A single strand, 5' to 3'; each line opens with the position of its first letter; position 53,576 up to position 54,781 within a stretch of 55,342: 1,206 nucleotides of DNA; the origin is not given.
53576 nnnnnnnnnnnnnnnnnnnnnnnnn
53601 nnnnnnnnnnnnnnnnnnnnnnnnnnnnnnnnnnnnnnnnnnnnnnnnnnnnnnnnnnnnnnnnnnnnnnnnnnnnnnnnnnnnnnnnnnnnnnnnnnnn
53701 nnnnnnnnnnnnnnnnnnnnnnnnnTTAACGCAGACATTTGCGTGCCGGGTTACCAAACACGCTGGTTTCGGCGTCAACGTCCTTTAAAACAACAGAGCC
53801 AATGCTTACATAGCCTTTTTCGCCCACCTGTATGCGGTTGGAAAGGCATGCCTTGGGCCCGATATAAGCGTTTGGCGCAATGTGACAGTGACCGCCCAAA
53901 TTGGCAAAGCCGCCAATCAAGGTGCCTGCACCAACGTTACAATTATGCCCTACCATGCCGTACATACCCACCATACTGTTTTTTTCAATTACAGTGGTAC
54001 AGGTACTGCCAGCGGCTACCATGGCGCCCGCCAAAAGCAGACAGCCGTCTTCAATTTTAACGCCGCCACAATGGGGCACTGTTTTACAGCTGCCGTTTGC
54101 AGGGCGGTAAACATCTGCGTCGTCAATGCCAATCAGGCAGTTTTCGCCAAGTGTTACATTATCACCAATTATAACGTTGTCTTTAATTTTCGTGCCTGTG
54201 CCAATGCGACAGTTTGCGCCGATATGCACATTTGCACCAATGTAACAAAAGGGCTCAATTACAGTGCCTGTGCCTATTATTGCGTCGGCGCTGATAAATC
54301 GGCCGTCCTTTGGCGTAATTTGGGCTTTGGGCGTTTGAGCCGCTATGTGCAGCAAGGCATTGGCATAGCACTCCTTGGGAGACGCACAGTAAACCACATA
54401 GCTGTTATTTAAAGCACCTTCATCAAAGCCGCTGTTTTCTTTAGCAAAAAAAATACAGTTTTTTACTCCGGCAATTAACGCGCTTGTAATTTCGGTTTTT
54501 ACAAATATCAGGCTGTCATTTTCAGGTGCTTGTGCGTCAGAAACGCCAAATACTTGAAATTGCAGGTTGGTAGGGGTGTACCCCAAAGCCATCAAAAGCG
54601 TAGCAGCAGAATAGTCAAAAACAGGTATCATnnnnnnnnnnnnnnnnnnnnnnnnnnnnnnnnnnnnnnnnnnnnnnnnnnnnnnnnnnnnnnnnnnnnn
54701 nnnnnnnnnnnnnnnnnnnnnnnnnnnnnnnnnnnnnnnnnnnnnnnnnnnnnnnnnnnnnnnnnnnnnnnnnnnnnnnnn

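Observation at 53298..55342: Acyl-thioester toolkit (LuxC-like reductase, LpxD-like acyltransferase, MCE-like VOC protein) embedded with a UDP-HexNAc dehydrogenase in a Gram-positive glycan locus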

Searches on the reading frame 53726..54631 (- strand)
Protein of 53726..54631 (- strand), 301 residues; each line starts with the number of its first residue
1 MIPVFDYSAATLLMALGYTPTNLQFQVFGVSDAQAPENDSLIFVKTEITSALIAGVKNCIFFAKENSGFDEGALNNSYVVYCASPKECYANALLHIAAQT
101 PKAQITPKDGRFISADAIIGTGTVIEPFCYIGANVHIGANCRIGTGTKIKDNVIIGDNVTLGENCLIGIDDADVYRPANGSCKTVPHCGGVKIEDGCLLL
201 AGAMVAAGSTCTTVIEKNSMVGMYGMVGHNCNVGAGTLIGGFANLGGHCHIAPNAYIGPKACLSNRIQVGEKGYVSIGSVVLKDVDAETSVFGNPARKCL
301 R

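Call 5: search_protein_families(library=pfam, proteins=[window:53726-54631:-], max_evalue=0.01)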
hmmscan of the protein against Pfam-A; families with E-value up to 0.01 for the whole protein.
window:53726-54631:- (301 aa): 5 families
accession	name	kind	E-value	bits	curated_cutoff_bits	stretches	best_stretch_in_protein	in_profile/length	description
PF00132.30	Hexapep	-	2.4e-22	78.1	27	4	116-150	1-35/36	Bacterial transferase hexapeptide (six repeats)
PF25084.1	LbH_EIF2B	-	1.1e-10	41.9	54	1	112-205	17-99/105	EIF2B subunit epsilon LbH domain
PF14602.12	Hexapep_2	-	1.8e-09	37.6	27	1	131-161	4-32/34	Hexapeptide repeat of succinyl-transferase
PF24894.1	Hexapep_GlmU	-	0.0018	18.8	23.3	0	117-172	35-88/104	GlmU-like, C-terminal hexapeptide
PF21711.3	DCTN5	-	0.0036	17.4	40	0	128-165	101-138/182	Dynactin subunit 5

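Call 6: search_protein_families(library=ncbifam, proteins=[window:53726-54631:-], max_evalue=0.01)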
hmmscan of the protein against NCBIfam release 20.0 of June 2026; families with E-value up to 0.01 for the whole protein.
window:53726-54631:- (301 aa): 46 families (the best 25 are shown)
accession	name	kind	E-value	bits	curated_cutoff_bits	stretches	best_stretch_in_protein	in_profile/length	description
NF002060.0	PRK00892.1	subfamily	1.9e-30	106.2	207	1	89-297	105-313/345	UDP-3-O-(3-hydroxymyristoyl)glucosamine N-acyltransferase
TIGR01853.1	lipid_A_lpxD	equivalog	4.2e-30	104.8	242.5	1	101-298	109-304/325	UDP-3-O-(3-hydroxymyristoyl)glucosamine N-acyltransferase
TIGR03570.1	NeuD_NnaD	subfamily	4.9e-30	104.6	160.8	2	190-297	99-202/202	NeuD/PglB/VioB family sugar acetyltransferase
NF003657.0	PRK05289.1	equivalog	1.7e-22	79.8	226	1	112-297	11-191/264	acyl-ACP--UDP-N-acetylglucosamine O-acyltransferase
TIGR03532.1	DapD_Ac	equivalog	6.4e-20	71.7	231.75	2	191-298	99-210/231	2,3,4,5-tetrahydropyridine-2,6-dicarboxylate N-acetyltransferase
TIGR01852.1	lipid_A_lpxA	equivalog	1.4e-17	63.8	231.05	1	112-296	6-185/254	acyl-ACP--UDP-N-acetylglucosamine O-acyltransferase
TIGR03992.1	Arch_glmU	subfamily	1.8e-13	50.2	292.1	2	109-157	259-307/393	bifunctional sugar-1-phosphate nucleotidylyltransferase/acetyltransferase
NF010934.1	PRK14354.1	equivalog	2.1e-12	46.3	450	2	109-163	255-308/447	bifunctional UDP-N-acetylglucosamine diphosphorylase/glucosamine-1-phosphate N-acetyltransferase GlmU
NF010937.0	PRK14357.1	equivalog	2.8e-12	46.3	658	1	106-289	245-424/448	bifunctional UDP-N-acetylglucosamine diphosphorylase/glucosamine-1-phosphate N-acetyltransferase GlmU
NF010933.0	PRK14353.1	equivalog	4.1e-12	45.4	505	2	226-293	357-425/453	bifunctional UDP-N-acetylglucosamine diphosphorylase/glucosamine-1-phosphate N-acetyltransferase GlmU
NF041173.1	Sug_nt_acttase_Thmprot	equivalog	1.5e-10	40.6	600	2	112-162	244-294/405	bifunctional sugar-1-phosphate nucleotidylyltransferase/acetyltransferase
TIGR01173.1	glmU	equivalog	2.2e-10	39.9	366.85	1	112-293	258-436/452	bifunctional UDP-N-acetylglucosamine diphosphorylase/glucosamine-1-phosphate N-acetyltransferase GlmU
NF010940.0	PRK14360.1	equivalog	3.3e-09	35.8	602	1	110-291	256-433/452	bifunctional UDP-N-acetylglucosamine diphosphorylase/glucosamine-1-phosphate N-acetyltransferase GlmU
NF041874.1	EPS_EpsC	equivalog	5.3e-09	36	150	1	221-298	84-163/168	serine O-acetyltransferase EpsC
NF007797.0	PRK10502.1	subfamily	1.5e-08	34.5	192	1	249-298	126-175/183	WcaF family extracellular polysaccharide biosynthesis acetyltransferase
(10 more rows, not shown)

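Call 7: find_encoding_contigs(protein=window:53726-54631:-, flank=10000, max_places=8)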
Protein window:53726-54631:- (301 aa): 1 contig read that carries it; 1 place shown.
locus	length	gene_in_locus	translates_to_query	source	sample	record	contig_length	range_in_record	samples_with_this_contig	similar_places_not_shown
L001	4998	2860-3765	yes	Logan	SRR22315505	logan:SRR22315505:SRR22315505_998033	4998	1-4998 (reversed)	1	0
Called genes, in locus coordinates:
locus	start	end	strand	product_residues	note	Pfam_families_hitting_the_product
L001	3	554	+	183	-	?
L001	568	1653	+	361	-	PF04443:LuxE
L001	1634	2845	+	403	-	PF05893:LuxC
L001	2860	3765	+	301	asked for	PF25084:LbH_EIF2B (weak), PF14602:Hexapep_2 (faint), PF25087:GMPPB_C (weak), PF00132:Hexapep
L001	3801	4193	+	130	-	PF00903:Glyoxalase (weak), PF13468:Glyoxalase_3 (weak), PF13669:Glyoxalase_4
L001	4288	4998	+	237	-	?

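Call 12: find_related_loci(query=L001:1634-2842:+, collection=genome_contigs, flank=10000)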
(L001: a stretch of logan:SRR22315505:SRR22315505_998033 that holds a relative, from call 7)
Query L001:1634-2842:+ (403 aa) in genome_contigs; peptide patterns used: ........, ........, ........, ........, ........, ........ (x = any residue, [..] = any of these).
78 stretches matched a pattern; 58 encode a relative of the query (tblastn E <= 1e-3); 58 distinct loci.
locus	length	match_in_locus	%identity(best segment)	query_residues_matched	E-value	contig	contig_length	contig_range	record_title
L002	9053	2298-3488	48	1-400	5e-131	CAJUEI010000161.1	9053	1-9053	MAG TPA_asm: uncultured Lachnospiraceae bacterium isolate MGBC128194 genome assembly, contig: MGBC128194.161, whole geno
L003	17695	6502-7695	48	5-400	1e-130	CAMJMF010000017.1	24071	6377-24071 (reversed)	MAG: uncultured Spirochaetales bacterium isolate SRR12081303_bin.21_metaWRAP_v1.3_MAG genome assembly, contig: ERZ122897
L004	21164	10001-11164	49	7-400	6e-130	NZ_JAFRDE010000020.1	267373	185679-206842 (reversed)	MAG: Ruminococcus sp. isolate RGIG2388 Goat_Ileum-4__c171, whole genome shotgun sequence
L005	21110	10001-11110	47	29-398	8e-125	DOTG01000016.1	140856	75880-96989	MAG TPA_asm: Marinilabiliales bacterium isolate UBA12394 contig_219, whole genome shotgun sequence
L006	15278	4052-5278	50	1-400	6e-124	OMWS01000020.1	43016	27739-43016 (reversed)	uncultured Veillonellaceae bacterium isolate RUG043 genome assembly, contig: scaffold_773, whole genome shotgun sequence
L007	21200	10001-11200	45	1-398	8e-123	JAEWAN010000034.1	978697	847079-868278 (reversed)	MAG: Bacteroidetes bacterium isolate OH_PBB_21 k127_1893285, whole genome shotgun sequence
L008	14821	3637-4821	46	1-400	1e-121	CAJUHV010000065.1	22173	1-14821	MAG TPA_asm: uncultured Eubacterium sp. isolate MGBC139490 genome assembly, contig: MGBC139490.65, whole genome shotgun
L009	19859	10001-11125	50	27-400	7e-121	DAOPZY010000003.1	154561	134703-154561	MAG TPA_asm: Candidatus Limiplasma sp. isolate AMR_MDS_1276 NODE_35_length_154561_cov_9.735492, whole genome shotgun seq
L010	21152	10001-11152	47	20-400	2e-120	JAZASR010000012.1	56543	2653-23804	MAG: Lachnospiraceae bacterium isolate R34_purified_bin13 k141_109943_length_56543_cov_46.2558, whole genome shotgun seq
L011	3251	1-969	54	80-400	6e-120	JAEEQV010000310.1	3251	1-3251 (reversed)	MAG: Bacteroidales bacterium isolate Tb.RUG.343 NODE_138825_length_3251_cov_1.583227, whole genome shotgun sequence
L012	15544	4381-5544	46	5-400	3e-113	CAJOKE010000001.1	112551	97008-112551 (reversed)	Paludibacteraceae bacterium isolate Reindeer_1_mag_115 genome assembly, contig: scaffold_68, whole genome shotgun sequen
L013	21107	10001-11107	49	31-398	3e-112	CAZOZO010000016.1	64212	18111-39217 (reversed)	MAG TPA_asm: uncultured Oscillospiraceae bacterium isolate binchicken_co104_59 genome assembly, contig: NODE_371_length_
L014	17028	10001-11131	49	25-400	2e-111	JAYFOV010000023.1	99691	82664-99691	MAG: Candidatus Limiplasma sp. isolate 9C_37 c_9C_000000078356, whole genome shotgun sequence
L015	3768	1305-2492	44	1-400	2e-107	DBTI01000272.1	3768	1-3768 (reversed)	MAG TPA_asm: Ruminococcaceae bacterium UBA1320 UBA1320_contig_156455, whole genome shotgun sequence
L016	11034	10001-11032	46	5-346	2e-104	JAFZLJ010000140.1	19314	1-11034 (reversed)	MAG: Treponema sp. isolate RGIG7872 Water_buffalos_Reticulum-4__c928221, whole genome shotgun sequence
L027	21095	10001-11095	42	29-400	5e-97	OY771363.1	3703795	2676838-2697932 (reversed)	MAG: Christensenellaceae bacterium isolate 38ba8450-c70d-4108-8ba4-09623ba0e347 genome assembly, chromosome: 1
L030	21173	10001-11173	40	3-400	6e-95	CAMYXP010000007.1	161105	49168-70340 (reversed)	MAG TPA_asm: uncultured Bacteroidales bacterium isolate SRR10912533_bin.30_metaWRAP_v1.3_MAG genome assembly, contig: ER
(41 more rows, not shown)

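Call 22: find_homologous_proteins(query=window:53726-54631:-, max_evalue=0.00001)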
Query window:53726-54631:- (301 aa): 936 proteins with E <= 0.00001 among 3429 candidates; the best 120 are listed.
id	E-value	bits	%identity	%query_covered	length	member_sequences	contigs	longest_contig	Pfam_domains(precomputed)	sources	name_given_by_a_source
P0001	1.9e-199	679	100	100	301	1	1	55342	PF14602.13,PF00132.31,PF25087.2,PF25084.2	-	-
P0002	3.0e-81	291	48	100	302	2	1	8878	PF00132.31,PF25087.2,PF25084.2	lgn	-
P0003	1.8e-71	259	44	100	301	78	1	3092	PF00132.31,PF25087.2,PF25084.2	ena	-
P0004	1.2e-51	194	43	91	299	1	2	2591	PF00132.31,PF25087.2,PF25084.2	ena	-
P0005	4.2e-23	100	31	93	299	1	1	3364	PF14602.13,PF00132.31,PF25087.2,PF25084.2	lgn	-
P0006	2.7e-22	98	27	92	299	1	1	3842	PF14602.13,PF00132.31,PF25087.2,PF25084.2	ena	-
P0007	1.2e-21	95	31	61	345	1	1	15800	PF14602.13,PF00132.31,PF04613.20,PF25087.2,PF25084.2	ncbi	-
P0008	1.4e-21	95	35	62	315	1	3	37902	PF00132.31,PF25087.2,PF25084.2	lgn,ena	-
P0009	1.8e-21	95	30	73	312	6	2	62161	PF00132.31,PF25087.2,PF25084.2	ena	-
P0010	1.8e-21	95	33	72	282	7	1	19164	PF14602.13,PF00132.31,PF25087.2,PF25084.2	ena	-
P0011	4.6e-21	93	29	76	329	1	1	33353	PF14602.13,PF00132.31,PF25087.2,PF25084.2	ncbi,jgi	jgi:UDP-3-O-[3-hydroxymyristoyl] glucosamine N-acyltransferase LpxD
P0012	3.3e-20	91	34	63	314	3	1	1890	PF14602.13,PF00132.31,PF04613.20,PF25087.2,PF25084.2,PF24894.2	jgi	-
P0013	4.2e-20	90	30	75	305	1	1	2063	PF14602.13,PF00132.31,PF25087.2,PF25084.2,PF24894.2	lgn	-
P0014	1.0e-19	89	33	58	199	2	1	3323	PF14602.13,PF00132.31,PF25087.2,PF25084.2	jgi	jgi:UDP-3-O-[3-hydroxymyristoyl] glucosamine N-acyltransferase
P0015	1.4e-19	89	36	62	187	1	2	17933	PF14602.13,PF00132.31,PF25087.2,PF25084.2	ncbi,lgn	-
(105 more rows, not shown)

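Call 23: find_encoding_contigs(protein=P0002, flank=10000, max_places=4)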
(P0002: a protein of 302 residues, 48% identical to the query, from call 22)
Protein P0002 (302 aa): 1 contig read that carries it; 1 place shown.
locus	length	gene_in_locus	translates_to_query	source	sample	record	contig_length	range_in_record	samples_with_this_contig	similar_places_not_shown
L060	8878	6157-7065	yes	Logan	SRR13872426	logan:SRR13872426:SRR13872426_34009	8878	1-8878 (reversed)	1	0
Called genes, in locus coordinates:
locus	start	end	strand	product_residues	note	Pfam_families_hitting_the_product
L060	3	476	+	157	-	?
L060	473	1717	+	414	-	PF13439:Glyco_transf_4, PF13579:Glyco_trans_4_4, PF00534:Glycos_transf_1, PF13692:Glyco_trans_1_4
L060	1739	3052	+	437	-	PF03721:UDPG_MGDP_dh_N, PF03446:NAD_binding_2 (weak), PF00984:UDPG_MGDP_dh, PF03720:UDPG_MGDP_dh_C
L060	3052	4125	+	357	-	PF01408:GFO_IDH_MocA, PF22725:GFO_IDH_MocA_C3, PF02894:GFO_IDH_MocA_C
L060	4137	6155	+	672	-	-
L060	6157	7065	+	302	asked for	PF25084:LbH_EIF2B, PF25087:GMPPB_C (faint), PF00132:Hexapep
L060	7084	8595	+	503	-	PF00501:AMP-binding, PF13193:AMP-binding_C (weak)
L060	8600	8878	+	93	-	?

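Call 24: find_encoding_contigs(protein=P0003, flank=10000, max_places=4)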
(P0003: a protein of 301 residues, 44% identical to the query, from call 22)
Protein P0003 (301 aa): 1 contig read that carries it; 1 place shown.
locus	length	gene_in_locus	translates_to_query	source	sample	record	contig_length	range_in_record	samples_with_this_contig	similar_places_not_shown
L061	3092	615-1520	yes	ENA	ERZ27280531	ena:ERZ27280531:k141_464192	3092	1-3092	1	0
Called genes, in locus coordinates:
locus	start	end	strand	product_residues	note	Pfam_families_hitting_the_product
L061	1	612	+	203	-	?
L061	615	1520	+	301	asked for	PF25084:LbH_EIF2B (weak), PF25087:GMPPB_C (weak), PF00132:Hexapep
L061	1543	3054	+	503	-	PF00501:AMP-binding, PF13193:AMP-binding_C (weak)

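Call 25: find_encoding_contigs(protein=P0009, flank=10000, max_places=3)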
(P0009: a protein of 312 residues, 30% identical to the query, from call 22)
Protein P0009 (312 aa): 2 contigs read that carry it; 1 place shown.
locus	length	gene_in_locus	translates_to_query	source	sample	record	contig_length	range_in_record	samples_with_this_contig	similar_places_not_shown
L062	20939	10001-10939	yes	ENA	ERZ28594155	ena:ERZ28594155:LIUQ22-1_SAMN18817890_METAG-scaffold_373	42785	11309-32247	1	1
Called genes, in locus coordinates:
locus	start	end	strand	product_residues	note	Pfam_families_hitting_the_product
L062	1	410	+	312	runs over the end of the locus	PF00483:NTP_transferase, PF12804:NTP_transf_3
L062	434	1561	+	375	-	PF01757:Acyl_transf_3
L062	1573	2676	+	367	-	PF01041:DegT_DnrJ_EryC1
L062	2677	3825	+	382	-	PF00155:Aminotran_1_2, PF01041:DegT_DnrJ_EryC1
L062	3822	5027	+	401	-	PF01071:GARS_A, PF02786:CPSase_L_D2 (faint), PF07478:Dala_Dala_lig_C (weak), PF13535:ATP-grasp_4, PF18603:LAL_C2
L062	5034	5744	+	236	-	PF03737:RraA-like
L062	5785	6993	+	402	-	PF14397:ATPgrasp_ST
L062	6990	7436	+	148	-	PF00583:Acetyltransf_1, PF13673:Acetyltransf_10, PF13508:Acetyltransf_7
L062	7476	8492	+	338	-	-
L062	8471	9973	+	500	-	PF01943:Polysacc_synt, PF03023:MurJ (weak)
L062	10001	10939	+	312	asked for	PF25087:GMPPB_C (faint), PF25084:LbH_EIF2B (faint), PF00132:Hexapep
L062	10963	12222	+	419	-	PF00534:Glycos_transf_1, PF13692:Glyco_trans_1_4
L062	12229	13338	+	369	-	PF14897:EpsG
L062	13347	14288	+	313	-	PF00535:Glycos_transf_2, PF10111:Glyco_tranf_2_2, PF13641:Glyco_tranf_2_3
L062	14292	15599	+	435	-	PF13524:Glyco_trans_1_2 (weak)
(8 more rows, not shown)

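Call 26: search_protein_families(library=pfam, proteins=[L060:4137-6152:+, L060:8600-8878:+, L060:3-473:+, L061:1-609:+, L001:3-551:+, L001:568-1650:+, L001:1634-2842:+, L060:7084-8592:+], max_evalue=0.1)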
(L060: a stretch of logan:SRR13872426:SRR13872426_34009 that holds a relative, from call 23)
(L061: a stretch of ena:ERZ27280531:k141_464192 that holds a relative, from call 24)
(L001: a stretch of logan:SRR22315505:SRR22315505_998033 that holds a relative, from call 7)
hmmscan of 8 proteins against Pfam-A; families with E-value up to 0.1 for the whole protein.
L060:4137-6152:+ (672 aa): 0 families

L060:8600-8878:+ (93 aa): 3 families
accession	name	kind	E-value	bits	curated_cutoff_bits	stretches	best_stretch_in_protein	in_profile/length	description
PF01041.23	DegT_DnrJ_EryC1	-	5.3e-12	46.1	19.8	1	13-90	7-82/360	DegT/DnrJ/EryC1/StrS aminotransferase family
PF00155.27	Aminotran_1_2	-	0.0051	16.5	19.7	1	40-93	54-112/361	Aminotransferase class I and II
PF08543.17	Phos_pyr_kin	-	0.037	13.8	27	1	28-86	173-231/246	Phosphomethylpyrimidine kinase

L060:3-473:+ (157 aa): 3 families
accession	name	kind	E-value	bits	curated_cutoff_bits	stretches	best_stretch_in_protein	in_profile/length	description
PF15632.11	ATPgrasp_Ter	-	2.1e-15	57.1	29.1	1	15-142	4-123/131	ATP-grasp in the biosynthetic pathway with Ter operon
PF02655.19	ATP-grasp_3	-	3.1e-07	31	23.2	1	11-106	61-159/160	ATP-grasp domain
PF13535.11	ATP-grasp_4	-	0.0015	18.6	27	1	13-54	52-93/160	ATP-grasp domain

L061:1-609:+ (203 aa): 0 families

L001:3-551:+ (183 aa): 6 families
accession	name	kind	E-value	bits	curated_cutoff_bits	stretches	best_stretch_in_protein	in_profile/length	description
PF00583.31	Acetyltransf_1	-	6e-10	39.9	20.7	1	84-164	26-115/116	Acetyltransferase (GNAT) family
PF13673.13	Acetyltransf_10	-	2e-07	31.5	23.6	1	82-157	28-100/128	Acetyltransferase (GNAT) domain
PF13302.13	Acetyltransf_3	-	6.8e-05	24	25.4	1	62-165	30-137/138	Acetyltransferase (GNAT) domain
PF13508.13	Acetyltransf_7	-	0.00039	21.2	27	1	88-164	5-81/84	Acetyltransferase (GNAT) domain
PF14542.12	Acetyltransf_CG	-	0.009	16.6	30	1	89-142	3-58/80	GCN5-related N-acetyl-transferase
PF13480.13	Acetyltransf_6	-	0.074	13.7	22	1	56-143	44-130/143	Acetyltransferase (GNAT) domain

L001:568-1650:+ (361 aa): 1 family
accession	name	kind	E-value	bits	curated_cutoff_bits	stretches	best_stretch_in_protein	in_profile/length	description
PF04443.18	LuxE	-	6.3e-56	190.4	24.9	1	6-360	21-390/391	Acyl-protein synthetase, LuxE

L001:1634-2842:+ (403 aa): 2 families
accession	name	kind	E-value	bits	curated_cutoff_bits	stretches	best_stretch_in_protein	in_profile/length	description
PF05893.19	LuxC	-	2.3e-29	102.9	21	1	79-398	82-400/401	Acyl-CoA reductase (LuxC)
PF00171.27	Aldedh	-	0.0015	17.6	23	1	80-142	121-183/461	Aldehyde dehydrogenase family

L060:7084-8592:+ (503 aa): 2 families
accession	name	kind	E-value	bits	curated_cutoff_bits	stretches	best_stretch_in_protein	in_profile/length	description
PF00501.34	AMP-binding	-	5.8e-59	200.3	29.9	1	9-364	1-384/384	AMP-binding enzyme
PF13193.12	AMP-binding_C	-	1.5e-06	29.4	24.5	1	422-490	1-76/76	AMP-binding enzyme C-terminal domain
